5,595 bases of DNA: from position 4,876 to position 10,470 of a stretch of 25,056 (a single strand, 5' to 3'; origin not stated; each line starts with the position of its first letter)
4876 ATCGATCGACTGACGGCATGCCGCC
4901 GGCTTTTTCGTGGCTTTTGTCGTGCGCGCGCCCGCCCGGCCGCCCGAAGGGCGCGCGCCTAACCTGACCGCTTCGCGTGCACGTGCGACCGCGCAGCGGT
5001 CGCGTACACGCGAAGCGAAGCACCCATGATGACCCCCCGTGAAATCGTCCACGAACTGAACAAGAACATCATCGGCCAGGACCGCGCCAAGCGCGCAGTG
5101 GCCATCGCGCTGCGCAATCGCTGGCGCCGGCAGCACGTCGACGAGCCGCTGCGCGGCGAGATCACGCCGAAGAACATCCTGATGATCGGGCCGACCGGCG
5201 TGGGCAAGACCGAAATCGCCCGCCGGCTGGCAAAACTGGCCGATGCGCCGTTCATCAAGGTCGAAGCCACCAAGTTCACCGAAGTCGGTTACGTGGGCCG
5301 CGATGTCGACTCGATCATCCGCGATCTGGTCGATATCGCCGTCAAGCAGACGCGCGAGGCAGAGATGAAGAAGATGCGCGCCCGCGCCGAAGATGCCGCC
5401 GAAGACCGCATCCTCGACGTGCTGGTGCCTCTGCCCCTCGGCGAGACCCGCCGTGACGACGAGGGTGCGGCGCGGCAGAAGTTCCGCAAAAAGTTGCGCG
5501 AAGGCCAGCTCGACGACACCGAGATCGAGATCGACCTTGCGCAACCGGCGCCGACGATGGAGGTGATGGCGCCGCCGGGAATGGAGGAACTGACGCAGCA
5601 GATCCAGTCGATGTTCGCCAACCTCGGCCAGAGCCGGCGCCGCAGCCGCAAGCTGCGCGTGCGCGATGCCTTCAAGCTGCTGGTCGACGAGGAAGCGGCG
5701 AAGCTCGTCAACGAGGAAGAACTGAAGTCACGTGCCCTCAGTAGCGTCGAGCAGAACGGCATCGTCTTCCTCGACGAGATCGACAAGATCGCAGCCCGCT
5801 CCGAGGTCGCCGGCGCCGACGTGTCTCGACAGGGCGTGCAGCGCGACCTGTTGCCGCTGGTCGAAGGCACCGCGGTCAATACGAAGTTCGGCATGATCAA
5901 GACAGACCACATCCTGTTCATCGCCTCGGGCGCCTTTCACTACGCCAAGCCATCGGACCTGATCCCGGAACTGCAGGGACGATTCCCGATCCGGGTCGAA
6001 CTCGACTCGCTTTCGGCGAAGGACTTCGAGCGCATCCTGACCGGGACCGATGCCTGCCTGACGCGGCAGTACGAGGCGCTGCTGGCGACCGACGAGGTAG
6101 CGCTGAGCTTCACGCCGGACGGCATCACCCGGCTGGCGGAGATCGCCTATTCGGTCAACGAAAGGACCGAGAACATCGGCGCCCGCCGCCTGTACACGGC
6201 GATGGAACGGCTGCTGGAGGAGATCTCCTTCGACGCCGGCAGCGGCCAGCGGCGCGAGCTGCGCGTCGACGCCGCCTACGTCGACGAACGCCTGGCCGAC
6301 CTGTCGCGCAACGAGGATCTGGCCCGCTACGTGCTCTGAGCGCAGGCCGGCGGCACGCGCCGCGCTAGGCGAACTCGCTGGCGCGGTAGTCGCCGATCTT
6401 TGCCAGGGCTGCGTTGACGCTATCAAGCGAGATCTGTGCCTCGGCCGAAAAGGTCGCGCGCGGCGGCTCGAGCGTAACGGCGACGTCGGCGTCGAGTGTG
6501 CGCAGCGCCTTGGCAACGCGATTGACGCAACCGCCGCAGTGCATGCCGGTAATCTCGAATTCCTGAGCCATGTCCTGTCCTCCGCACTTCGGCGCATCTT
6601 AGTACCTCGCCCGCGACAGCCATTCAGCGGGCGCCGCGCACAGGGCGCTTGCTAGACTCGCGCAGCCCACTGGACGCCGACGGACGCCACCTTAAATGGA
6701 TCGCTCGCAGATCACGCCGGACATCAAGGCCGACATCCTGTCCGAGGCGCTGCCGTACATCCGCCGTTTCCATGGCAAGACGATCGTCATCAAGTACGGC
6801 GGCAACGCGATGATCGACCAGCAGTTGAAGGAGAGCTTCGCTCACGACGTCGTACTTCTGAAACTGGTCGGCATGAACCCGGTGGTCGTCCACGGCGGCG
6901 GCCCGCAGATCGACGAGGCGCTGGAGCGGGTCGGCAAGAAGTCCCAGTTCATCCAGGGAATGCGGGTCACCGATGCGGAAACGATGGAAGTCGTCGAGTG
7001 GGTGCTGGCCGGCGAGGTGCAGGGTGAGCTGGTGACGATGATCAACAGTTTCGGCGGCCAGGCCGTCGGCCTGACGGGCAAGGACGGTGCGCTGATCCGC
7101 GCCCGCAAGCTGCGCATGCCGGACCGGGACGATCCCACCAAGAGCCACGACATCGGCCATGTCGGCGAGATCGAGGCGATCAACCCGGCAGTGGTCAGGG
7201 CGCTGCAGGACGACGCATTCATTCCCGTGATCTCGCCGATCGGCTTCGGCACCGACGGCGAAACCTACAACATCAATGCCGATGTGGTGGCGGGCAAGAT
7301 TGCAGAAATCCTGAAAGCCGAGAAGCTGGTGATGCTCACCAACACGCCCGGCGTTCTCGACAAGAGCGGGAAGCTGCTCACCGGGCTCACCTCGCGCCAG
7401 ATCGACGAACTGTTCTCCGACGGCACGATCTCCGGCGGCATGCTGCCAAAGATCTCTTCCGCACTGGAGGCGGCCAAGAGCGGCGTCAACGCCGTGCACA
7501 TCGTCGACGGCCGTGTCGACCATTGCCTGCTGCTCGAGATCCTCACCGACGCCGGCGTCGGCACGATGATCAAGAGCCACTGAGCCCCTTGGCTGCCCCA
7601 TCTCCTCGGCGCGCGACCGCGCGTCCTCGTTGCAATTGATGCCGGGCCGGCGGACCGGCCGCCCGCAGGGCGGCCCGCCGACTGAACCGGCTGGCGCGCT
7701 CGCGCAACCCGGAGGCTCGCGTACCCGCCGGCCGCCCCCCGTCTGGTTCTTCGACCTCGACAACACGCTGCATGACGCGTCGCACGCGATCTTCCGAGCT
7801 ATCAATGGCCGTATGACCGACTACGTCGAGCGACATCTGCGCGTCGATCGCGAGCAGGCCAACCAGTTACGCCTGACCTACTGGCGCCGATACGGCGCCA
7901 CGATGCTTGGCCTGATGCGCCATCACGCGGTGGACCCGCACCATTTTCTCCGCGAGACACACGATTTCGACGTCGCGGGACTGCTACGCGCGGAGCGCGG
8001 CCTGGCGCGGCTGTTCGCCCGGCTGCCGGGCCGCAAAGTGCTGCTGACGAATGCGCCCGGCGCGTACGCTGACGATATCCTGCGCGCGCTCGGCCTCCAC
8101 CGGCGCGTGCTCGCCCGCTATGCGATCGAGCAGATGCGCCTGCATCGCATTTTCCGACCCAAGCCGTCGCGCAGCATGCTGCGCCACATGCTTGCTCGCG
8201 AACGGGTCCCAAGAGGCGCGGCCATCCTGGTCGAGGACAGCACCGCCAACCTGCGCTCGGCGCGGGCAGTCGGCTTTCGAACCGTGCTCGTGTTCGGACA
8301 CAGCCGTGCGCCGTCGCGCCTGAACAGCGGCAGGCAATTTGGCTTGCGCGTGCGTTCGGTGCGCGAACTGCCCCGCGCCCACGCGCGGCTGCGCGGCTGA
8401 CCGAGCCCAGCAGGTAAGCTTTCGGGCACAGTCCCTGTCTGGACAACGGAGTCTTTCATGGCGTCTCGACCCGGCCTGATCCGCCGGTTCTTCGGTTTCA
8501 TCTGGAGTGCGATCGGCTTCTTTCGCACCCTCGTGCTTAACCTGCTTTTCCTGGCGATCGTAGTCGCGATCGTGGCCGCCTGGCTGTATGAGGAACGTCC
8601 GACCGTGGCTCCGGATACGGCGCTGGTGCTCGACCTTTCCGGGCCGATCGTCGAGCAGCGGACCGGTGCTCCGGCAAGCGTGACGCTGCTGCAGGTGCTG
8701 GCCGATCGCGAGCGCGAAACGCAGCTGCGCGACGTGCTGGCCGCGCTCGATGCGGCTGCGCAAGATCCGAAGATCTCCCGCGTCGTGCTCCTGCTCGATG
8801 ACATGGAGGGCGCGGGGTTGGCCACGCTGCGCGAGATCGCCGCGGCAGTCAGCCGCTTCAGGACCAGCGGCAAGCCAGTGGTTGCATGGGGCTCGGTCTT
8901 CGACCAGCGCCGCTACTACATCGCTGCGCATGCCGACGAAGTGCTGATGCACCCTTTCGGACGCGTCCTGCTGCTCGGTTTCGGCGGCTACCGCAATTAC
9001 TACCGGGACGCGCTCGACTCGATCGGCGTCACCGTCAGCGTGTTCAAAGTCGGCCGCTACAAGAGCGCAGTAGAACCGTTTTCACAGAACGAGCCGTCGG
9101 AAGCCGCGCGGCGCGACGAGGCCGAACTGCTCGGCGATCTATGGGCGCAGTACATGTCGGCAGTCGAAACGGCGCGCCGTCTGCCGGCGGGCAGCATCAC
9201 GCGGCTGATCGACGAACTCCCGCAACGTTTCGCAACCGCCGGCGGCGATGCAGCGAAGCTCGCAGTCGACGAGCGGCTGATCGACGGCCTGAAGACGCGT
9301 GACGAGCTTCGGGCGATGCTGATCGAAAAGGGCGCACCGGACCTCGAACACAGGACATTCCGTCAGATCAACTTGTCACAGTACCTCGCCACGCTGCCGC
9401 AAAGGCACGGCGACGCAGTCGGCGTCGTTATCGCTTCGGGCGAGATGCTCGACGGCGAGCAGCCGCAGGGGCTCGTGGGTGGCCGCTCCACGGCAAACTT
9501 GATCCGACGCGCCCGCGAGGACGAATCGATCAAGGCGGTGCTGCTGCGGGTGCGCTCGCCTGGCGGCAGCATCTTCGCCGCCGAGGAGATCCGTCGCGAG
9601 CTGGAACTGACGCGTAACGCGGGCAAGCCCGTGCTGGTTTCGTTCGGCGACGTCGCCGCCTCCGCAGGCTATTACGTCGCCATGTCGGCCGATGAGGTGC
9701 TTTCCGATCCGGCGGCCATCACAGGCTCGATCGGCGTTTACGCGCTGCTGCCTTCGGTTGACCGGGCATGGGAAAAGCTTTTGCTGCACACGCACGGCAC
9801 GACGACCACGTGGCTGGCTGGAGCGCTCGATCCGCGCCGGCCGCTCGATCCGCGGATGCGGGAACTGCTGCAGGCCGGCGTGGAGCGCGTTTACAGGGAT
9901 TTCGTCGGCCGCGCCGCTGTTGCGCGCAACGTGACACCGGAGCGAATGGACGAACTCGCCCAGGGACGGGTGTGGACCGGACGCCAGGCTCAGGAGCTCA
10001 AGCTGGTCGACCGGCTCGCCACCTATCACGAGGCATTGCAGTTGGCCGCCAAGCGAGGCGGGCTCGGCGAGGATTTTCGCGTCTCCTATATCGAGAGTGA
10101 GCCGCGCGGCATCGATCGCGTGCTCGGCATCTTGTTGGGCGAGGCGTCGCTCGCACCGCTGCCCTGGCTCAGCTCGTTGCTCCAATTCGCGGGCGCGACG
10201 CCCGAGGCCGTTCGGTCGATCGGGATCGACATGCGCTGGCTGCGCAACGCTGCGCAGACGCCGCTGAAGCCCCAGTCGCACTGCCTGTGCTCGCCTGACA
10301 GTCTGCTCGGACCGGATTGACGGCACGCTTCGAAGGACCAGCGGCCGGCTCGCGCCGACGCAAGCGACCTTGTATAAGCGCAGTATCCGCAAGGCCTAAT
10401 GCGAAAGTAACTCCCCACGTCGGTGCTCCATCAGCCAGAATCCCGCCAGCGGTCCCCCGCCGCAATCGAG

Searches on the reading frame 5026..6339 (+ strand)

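Call 5: search_protein_families(library=pfam, proteins=[window:5026-6339:+], max_evalue=0.001)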
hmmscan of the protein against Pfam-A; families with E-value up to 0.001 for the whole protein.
window:5026-6339:+ (437 aa): 8 families
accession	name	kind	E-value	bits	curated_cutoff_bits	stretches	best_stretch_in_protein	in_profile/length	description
PF07724.20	AAA_2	-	1.1e-34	120.3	27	2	178-323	6-166/166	AAA domain (Cdc48 subfamily)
PF00004.35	AAA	-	7.2e-16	59.3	21.2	2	51-102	1-50/131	ATPase family associated with various cellular activities (AAA)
PF07728.20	AAA_5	-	3.5e-07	30.7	22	1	50-86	1-38/139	AAA domain (dynein-related subfamily)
PF00493.29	MCM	-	8.8e-07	28.7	23.3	1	6-74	17-83/224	MCM P-loop domain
PF13401.12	AAA_22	-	1.1e-06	29.4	27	1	49-128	6-82/130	AAA domain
PF13191.12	AAA_16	-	1.3e-05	26.2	32.6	1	48-173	24-142/167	AAA ATPase domain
PF01078.27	Mg_chelatase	-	1.5e-05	25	20.3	0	49-72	23-46/207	Magnesium chelatase, subunit ChlI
PF05496.18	RuvB_N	-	0.00031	21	27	0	13-76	7-61/159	Holliday junction DNA helicase RuvB P-loop domain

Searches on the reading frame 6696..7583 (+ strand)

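Call 5: search_protein_families(library=pfam, proteins=[window:6696-7583:+], max_evalue=0.001)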
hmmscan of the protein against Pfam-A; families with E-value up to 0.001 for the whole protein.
window:6696-7583:+ (295 aa): 1 family
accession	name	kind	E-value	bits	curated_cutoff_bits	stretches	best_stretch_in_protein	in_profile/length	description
PF00696.33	AA_kinase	-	5.9e-45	154.3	24.9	1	28-271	1-234/234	Amino acid kinase family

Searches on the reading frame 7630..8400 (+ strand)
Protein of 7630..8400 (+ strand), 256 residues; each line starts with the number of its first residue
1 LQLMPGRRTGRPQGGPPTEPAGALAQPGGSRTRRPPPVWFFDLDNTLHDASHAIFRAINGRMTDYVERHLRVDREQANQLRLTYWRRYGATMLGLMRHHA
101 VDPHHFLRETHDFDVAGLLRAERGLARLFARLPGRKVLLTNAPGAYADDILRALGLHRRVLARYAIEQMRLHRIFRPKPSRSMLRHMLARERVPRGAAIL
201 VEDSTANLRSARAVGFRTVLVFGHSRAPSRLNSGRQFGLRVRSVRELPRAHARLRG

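Call 5: search_protein_families(library=pfam, proteins=[window:7630-8400:+], max_evalue=0.001)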
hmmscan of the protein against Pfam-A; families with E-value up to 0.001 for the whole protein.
window:7630-8400:+ (256 aa): 2 families
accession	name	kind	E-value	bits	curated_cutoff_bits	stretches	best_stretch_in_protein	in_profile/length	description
PF00702.32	Hydrolase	-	1.4e-09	39.1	26.4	1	40-215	5-191/191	haloacid dehalogenase-like hydrolase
PF13419.12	HAD_2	-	4.5e-08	33.8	23.8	1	172-221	129-178/178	Haloacid dehalogenase-like hydrolase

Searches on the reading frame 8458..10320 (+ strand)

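Call 5: search_protein_families(library=pfam, proteins=[window:8458-10320:+], max_evalue=0.001)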
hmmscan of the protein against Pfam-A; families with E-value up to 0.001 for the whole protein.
window:8458-10320:+ (620 aa): 3 families
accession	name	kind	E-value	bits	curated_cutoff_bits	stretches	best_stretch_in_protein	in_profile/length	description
PF01343.23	Peptidase_S49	-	3.4e-63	212.7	24.9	2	386-533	3-150/154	Peptidase family S49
PF25145.1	NfeD1b_N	-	2.9e-07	30.7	40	1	354-427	27-97/189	NfeD1b, N-terminal domain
PF01972.22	SDH_protease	-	0.00013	21.5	31.3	1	349-425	85-155/286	ClpP-like SDH-type serine proteinase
